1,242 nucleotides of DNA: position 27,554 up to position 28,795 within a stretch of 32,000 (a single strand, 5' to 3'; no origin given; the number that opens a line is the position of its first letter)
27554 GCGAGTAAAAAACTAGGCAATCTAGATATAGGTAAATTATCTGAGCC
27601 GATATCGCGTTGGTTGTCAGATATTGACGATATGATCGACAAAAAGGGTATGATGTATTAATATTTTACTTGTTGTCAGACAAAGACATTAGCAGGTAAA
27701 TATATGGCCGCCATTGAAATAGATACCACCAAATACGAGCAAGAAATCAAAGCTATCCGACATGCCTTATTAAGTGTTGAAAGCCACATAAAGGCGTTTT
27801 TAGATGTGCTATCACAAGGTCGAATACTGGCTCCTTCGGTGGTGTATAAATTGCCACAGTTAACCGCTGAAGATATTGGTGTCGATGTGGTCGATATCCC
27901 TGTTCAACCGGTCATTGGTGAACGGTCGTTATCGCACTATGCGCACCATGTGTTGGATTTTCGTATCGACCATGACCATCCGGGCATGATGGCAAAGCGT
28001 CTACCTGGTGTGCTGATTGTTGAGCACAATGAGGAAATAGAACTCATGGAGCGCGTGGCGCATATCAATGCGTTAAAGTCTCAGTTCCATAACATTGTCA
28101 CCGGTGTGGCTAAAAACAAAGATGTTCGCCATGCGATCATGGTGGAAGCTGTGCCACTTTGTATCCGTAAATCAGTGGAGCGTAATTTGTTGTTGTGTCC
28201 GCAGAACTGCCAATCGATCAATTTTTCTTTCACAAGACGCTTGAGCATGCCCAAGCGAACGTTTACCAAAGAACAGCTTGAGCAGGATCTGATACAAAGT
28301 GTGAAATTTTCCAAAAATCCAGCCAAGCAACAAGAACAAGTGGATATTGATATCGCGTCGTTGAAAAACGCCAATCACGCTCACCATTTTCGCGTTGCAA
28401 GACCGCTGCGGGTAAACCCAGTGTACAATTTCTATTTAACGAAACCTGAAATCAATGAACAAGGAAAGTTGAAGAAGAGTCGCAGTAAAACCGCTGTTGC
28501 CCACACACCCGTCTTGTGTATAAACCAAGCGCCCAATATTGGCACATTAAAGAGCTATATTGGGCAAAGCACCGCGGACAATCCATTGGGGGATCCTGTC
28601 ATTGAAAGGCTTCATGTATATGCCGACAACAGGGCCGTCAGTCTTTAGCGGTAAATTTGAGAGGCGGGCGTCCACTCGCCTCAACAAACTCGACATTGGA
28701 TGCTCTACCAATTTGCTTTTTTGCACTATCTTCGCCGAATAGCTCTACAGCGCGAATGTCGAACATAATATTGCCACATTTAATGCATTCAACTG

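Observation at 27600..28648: Tus homologue with a Ter-like operator in its own promoter marks a replication terminus with a non-E. coli Ter motif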

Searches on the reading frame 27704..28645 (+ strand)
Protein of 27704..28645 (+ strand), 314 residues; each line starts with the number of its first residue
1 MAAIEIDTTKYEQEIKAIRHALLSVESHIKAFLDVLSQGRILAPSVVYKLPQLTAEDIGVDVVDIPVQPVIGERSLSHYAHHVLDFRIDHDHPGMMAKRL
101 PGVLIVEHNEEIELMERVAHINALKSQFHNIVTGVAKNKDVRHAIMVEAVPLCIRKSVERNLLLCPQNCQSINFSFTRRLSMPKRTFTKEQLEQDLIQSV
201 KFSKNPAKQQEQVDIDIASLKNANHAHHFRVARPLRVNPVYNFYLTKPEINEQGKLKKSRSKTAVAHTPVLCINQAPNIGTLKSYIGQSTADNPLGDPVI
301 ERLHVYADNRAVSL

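Call 3: search_protein_families(library=pfam, proteins=[window:27704-28645:+], max_evalue=1)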
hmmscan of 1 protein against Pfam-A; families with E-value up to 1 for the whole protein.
window:27704-28645:+ (314 aa): 1 family
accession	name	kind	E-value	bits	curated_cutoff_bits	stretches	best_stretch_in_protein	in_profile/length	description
PF05472.16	Ter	-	1.4e-27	97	22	1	18-306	2-296/296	DNA replication terminus site-binding protein (Ter protein)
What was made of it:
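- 27704..28648 (+): tus: a Tus-family terminus-site-binding protein, 314 aa, from a very divergent lineage. Pfam PF05472 scores 97 bits with E 1.4e-27 (call 3).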

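Call 4: search_protein_families(library=ncbifam, proteins=[window:27704-28645:+], max_evalue=1)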
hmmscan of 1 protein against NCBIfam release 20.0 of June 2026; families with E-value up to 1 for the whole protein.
window:27704-28645:+ (314 aa): 3 families
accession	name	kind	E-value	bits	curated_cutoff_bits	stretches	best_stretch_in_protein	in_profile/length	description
NF002810.0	PRK02951.1-4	equivalog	7e-18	64.8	323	1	45-285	32-261/292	DNA replication terminus site-binding protein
TIGR02648.1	rep_term_tus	equivalog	2.2e-12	46.9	178.3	1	24-307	7-298/300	DNA replication terminus site-binding protein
NF002244.0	PRK01156.1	equivalog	0.088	10.8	847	1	109-160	709-760/895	DNA double-strand break repair ATPase Rad50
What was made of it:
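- On Tus (enterobacterial equivalog, NCBIfam TIGR02648 / NF002810): It scores 46.9 bits against a cut-off of 178.3, and 64.8 bits against a cut-off of 323 (call 4).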

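Call 5: search_solved_structures(query=window:27704-28645:+, max_evalue=1, show_alignments=1)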
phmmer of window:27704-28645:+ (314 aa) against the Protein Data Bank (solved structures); distinct sequences matched with E-value up to 1: 4.
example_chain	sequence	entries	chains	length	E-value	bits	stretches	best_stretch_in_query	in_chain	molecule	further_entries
4xr2_A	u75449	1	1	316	2.5e-06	30.2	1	24-244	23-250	DNA replication terminus site-binding protein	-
1ecr_A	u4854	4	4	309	5.2e-06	29.2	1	24-244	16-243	PROTEIN (REPLICATION-TERMINATOR PROTEIN) | DNA replication terminus site-binding protein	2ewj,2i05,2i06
4xr0_A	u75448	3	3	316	5.2e-06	29.2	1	24-244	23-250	DNA replication terminus site-binding protein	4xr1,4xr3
2lf0_A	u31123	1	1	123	0.23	13.9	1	178-271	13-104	Uncharacterized protein yibL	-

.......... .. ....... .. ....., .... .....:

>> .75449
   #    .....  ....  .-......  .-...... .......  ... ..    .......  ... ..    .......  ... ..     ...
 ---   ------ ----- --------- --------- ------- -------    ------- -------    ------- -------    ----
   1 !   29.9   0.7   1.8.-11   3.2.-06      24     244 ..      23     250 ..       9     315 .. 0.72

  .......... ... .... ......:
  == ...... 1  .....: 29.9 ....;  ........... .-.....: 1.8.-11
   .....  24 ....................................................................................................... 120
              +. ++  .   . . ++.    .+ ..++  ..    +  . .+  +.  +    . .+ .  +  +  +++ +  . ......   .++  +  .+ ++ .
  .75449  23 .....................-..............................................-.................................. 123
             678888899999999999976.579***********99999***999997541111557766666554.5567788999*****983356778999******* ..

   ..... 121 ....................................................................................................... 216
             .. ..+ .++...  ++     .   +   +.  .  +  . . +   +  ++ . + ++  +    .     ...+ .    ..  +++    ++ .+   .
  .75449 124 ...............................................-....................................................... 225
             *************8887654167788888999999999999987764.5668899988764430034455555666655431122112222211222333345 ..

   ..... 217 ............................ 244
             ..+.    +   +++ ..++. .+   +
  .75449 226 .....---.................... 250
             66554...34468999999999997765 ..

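Call 11: find_homologous_proteins(query=window:27704-28645:+, max_evalue=0.001)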
Query window:27704-28645:+ (314 aa): 1 proteins with E <= 0.001 among 711 candidates.
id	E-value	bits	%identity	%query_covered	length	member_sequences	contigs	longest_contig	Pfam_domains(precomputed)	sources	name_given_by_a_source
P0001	7.4e-204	693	100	100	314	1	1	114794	PF05472.17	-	-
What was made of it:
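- Tried and rejected: The word-index protein search found only the query itself (call 11).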

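Call 15: find_encoding_contigs(protein=P0001, flank=10000, max_places=6)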
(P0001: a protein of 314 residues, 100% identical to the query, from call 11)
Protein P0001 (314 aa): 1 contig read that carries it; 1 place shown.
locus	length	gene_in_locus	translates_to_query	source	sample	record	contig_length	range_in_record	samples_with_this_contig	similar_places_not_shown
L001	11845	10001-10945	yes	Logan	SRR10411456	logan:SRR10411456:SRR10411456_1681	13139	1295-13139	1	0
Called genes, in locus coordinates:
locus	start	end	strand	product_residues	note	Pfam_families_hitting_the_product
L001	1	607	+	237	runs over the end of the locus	-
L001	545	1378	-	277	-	-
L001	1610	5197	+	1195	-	PF14412:AHH (weak)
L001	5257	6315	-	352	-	-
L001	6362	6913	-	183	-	-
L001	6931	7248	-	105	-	-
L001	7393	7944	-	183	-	-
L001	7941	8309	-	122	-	-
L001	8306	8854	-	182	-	-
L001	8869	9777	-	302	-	-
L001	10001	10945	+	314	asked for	PF05472:Ter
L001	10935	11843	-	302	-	?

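Call 24: search_protein_representatives(protein=window:27704-28645:+)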
Query: 314 residues. Proteins with E-value up to 0.001 (for the whole library): 80; up to 1e-10: 30; up to 1e-30: 6. The best 80 are listed.
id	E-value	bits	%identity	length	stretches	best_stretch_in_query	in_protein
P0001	2.4e-204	693.3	100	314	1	1-314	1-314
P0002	2.2e-41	158.5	33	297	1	11-307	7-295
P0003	1.1e-40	156.2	35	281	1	27-306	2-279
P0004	1.1e-38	149.6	36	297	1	21-306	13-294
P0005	5.4e-38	147.3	35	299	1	17-306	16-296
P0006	4.1e-35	137.9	33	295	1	23-308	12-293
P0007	5.1e-30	121.2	34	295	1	12-306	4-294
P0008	6.8e-30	120.7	29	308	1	14-307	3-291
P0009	1.3e-29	119.8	33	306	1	19-306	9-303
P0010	3.4e-29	118.5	32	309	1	18-308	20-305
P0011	1.2e-28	116.7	31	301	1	17-307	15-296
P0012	2.2e-28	115.8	30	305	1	15-293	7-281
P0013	3.3e-28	115.2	30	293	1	24-307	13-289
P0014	1.2e-27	113.3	27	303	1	17-307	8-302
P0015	5.4e-26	108.0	30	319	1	21-306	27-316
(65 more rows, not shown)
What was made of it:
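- Tried and rejected: The exhaustive search was needed instead (call 24).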

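Call 25: list_cluster_members(proteins=[P0002, P0003, P0004, P0005, P0006, P0007, P0008, P0009, P0010, P0011])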
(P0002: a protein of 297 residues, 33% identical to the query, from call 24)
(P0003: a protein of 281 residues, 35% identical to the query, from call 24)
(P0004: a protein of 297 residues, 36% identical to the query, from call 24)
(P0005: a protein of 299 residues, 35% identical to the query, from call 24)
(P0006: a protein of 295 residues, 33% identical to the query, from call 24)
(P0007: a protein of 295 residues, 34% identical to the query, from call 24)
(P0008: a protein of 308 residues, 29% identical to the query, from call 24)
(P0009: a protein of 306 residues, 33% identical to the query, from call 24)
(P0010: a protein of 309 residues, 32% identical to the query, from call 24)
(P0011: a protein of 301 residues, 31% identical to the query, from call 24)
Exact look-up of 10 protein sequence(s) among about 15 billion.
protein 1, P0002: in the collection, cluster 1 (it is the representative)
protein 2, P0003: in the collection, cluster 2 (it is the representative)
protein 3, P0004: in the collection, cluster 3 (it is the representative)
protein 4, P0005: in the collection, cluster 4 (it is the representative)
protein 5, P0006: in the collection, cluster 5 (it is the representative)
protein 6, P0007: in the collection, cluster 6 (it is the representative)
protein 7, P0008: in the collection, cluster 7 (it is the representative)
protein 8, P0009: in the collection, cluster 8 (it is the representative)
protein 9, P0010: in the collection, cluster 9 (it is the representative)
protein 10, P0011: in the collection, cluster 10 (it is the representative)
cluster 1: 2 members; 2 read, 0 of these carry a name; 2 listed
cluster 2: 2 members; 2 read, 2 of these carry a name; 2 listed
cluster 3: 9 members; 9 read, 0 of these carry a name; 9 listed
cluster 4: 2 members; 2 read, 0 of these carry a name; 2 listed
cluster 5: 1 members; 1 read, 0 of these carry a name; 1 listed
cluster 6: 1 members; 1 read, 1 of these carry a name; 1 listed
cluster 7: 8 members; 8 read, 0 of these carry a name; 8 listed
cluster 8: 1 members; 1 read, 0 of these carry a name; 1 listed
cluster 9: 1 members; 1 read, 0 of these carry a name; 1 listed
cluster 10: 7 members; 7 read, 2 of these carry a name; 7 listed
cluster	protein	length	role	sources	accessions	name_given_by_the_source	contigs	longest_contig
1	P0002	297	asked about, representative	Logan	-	-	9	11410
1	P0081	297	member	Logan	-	-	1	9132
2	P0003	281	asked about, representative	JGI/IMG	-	DNA replication terminus site-binding protein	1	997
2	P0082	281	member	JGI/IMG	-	DNA replication terminus site-binding protein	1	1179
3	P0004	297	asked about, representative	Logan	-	-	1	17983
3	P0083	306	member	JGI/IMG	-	-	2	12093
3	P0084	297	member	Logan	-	-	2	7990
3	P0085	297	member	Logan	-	-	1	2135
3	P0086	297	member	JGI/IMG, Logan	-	-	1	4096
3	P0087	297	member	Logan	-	-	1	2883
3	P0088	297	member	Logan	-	-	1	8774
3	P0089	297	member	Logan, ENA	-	-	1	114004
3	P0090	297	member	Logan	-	-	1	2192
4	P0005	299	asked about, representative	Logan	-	-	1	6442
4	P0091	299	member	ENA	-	-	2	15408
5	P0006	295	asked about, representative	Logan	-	-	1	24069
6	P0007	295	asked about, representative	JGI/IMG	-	DNA replication terminus site-binding protein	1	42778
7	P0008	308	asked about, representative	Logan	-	-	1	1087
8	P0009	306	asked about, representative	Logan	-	-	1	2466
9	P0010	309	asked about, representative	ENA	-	-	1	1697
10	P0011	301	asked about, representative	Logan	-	-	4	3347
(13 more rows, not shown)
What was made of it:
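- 27704..28648 (+): The nearest relatives are 33-36% identical and are all metagenomic (calls 24, 25).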

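Call 26: find_encoding_contigs(protein=P0089, flank=10000, max_places=3)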
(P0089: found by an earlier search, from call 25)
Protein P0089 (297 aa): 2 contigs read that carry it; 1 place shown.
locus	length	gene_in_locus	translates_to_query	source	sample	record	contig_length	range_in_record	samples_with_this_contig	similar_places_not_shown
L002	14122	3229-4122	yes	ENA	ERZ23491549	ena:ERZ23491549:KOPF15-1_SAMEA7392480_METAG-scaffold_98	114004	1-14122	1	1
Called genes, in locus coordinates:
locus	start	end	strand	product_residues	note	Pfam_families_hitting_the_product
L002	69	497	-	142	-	-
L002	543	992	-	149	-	-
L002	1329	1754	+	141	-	PF00691:OmpA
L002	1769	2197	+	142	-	-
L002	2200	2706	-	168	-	-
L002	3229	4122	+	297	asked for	PF05472:Ter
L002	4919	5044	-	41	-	-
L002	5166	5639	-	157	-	-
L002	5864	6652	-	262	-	PF00563:EAL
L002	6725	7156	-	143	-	-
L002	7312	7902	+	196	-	-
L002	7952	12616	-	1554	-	PF07916:TraG_N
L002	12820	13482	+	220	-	-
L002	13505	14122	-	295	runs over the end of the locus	-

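Call 27: find_encoding_contigs(protein=P0002, flank=10000, max_places=3)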
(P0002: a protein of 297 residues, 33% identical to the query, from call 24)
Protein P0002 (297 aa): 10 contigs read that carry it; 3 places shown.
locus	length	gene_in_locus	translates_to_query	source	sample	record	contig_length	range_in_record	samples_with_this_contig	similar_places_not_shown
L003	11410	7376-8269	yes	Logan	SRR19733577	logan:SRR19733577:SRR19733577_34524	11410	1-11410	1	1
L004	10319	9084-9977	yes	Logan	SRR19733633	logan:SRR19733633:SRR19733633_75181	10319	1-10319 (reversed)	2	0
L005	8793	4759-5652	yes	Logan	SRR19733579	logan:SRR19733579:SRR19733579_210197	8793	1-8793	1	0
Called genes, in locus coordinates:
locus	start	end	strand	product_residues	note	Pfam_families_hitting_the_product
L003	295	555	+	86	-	-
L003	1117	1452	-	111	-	-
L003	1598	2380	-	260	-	PF00899:ThiF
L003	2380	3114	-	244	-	PF14460:Prok-E2_D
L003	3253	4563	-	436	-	-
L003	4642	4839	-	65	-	-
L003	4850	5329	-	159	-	-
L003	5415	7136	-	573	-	PF02195:ParB_N, PF17762:HTH_ParB (weak)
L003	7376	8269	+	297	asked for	PF05472:Ter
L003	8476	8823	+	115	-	PF01381:HTH_3 (weak)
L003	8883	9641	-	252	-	PF00563:EAL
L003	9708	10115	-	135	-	-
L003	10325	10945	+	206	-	-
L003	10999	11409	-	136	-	?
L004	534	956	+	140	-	PF00691:OmpA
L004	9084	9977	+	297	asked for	PF05472:Ter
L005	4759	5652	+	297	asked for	PF05472:Ter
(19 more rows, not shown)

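Call 35: search_dna_similar(query=window:27704-28645:+, collection=plasmids, mode=protein, max_evalue=0.001, max_rows=30)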
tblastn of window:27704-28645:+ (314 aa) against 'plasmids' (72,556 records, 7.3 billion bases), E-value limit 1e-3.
Records with a match: 4; places in all: 4; records where one place covers at least 80% of the query: 3.
Best place of each record, by identity: <60% 4.
By first word of the organism name: Photobacterium 2; Alteromonas 1; Aeromonas 1.
By predicted mobility (MOB-suite, as given by PLSDB): mobilizable 3; non-mobilizable 1.
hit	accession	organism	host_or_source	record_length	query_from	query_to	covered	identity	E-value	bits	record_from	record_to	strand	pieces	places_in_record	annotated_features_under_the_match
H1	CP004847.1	Alteromonas mediterranea 615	-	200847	13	306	94%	28.0%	3e-25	113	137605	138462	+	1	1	DNA replication terminus site-binding protein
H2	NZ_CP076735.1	Photobacterium damselae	fish,whole organism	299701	16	306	93%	23.0%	2e-6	57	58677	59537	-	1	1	DNA replication terminus site-binding protein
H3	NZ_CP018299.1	Photobacterium damselae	Turbot,Dieseased fish,heart blood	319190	16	306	93%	23.0%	2e-6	57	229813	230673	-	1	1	DNA replication terminus site-binding protein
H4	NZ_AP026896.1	Aeromonas caviae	Microbe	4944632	89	306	69%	26.1%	8e-8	61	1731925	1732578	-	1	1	none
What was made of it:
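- Closest known: Annotated plasmid-borne tus. Different: The window's Tus belongs to a separate clade, 23% identical to the pAQU-type protein (call 35).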

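Call 37: get_annotated_region(hit=H1, flank=8000)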
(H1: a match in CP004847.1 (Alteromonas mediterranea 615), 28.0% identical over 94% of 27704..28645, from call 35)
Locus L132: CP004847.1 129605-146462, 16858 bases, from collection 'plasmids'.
description: Alteromonas mediterranea 615 strain English Channel 615 plasmid unnamed, complete sequence
organism: Alteromonas mediterranea 615 (NCBI taxid 1300253)
taxonomy: Bacteria; Pseudomonadota; Gammaproteobacteria; Alteromonadales; Alteromonadaceae; Alteromonas; Alteromonas mediterranea; Alteromonas mediterranea 615
host: -; source: -; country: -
typing (MOB-suite, as given by PLSDB): mobilizable; replicon rep_cluster_1331; relaxase MOBH
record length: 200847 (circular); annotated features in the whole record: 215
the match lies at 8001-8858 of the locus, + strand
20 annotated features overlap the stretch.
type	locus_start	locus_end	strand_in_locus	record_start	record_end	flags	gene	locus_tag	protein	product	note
CDS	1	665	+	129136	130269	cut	-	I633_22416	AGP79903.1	hypothetical protein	-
CDS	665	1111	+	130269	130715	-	-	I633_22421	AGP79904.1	MaoC domain-containing protein dehydratase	-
CDS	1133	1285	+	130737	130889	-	-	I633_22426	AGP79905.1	hypothetical protein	-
CDS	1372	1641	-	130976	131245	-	-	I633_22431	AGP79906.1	diguanylate cyclase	-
CDS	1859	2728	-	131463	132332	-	-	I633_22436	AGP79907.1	hypothetical protein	-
CDS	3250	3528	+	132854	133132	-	-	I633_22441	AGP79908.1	hypothetical protein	-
CDS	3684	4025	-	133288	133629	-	-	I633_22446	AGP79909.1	hypothetical protein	-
CDS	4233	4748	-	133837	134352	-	-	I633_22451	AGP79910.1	hypothetical protein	-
CDS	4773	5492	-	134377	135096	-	-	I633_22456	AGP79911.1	hypothetical protein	-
CDS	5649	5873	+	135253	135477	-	-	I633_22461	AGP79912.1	hypothetical protein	-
CDS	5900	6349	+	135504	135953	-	-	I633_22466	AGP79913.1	peptidoglycan-associated lipoprotein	-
CDS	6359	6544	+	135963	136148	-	-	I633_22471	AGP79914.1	hypothetical protein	-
CDS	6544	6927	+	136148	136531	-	-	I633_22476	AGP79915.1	hypothetical protein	-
CDS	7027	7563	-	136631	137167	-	-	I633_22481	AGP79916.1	hypothetical protein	-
CDS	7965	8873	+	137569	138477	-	-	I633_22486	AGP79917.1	DNA replication terminus site-binding protein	-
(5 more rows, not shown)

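Call 39: get_annotated_region(hit=H2, flank=8000)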
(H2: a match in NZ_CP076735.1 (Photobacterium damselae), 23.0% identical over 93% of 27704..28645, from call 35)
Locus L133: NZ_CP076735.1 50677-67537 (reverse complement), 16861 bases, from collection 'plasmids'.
description: Photobacterium damselae strain Pdd2008 plasmid p1, complete sequence
organism: Photobacterium damselae (NCBI taxid 38293)
taxonomy: Bacteria; Pseudomonadota; Gammaproteobacteria; Vibrionales; Vibrionaceae; Photobacterium; Photobacterium damselae
host: -; source: fish,whole organism; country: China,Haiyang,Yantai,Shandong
typing (MOB-suite, as given by PLSDB): mobilizable; relaxase MOBH
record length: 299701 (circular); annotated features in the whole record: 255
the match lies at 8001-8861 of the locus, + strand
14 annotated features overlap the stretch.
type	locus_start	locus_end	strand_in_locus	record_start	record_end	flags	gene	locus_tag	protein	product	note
CDS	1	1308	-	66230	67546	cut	-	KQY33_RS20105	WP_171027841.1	EAL domain-containing protein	-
CDS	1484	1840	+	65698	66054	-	-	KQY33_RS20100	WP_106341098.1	hypothetical protein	-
CDS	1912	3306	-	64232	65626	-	-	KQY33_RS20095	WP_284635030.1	hypothetical protein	-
CDS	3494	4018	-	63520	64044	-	-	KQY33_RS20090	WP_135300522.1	hypothetical protein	-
CDS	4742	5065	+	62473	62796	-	-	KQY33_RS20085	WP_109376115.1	hypothetical protein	-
CDS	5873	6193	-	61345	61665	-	-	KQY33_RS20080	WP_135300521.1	hypothetical protein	-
CDS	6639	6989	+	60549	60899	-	-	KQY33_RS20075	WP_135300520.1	hypothetical protein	-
CDS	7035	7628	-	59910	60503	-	-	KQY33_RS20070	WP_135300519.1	OmpA family protein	-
CDS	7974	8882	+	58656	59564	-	-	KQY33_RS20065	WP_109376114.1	DNA replication terminus site-binding protein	GO:0006274 - DNA replication termination [Evidence IEA]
CDS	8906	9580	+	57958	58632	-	-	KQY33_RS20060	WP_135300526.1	hypothetical protein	-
CDS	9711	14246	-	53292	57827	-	-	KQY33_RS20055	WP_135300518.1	conjugal transfer protein TraG N-terminal domain-containing protein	-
CDS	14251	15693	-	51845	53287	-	-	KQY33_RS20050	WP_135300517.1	conjugal transfer protein TraH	-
CDS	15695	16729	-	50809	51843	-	traF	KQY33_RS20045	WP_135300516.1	conjugal transfer protein TraF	-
CDS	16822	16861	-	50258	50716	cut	-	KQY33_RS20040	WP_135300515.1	hypothetical protein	-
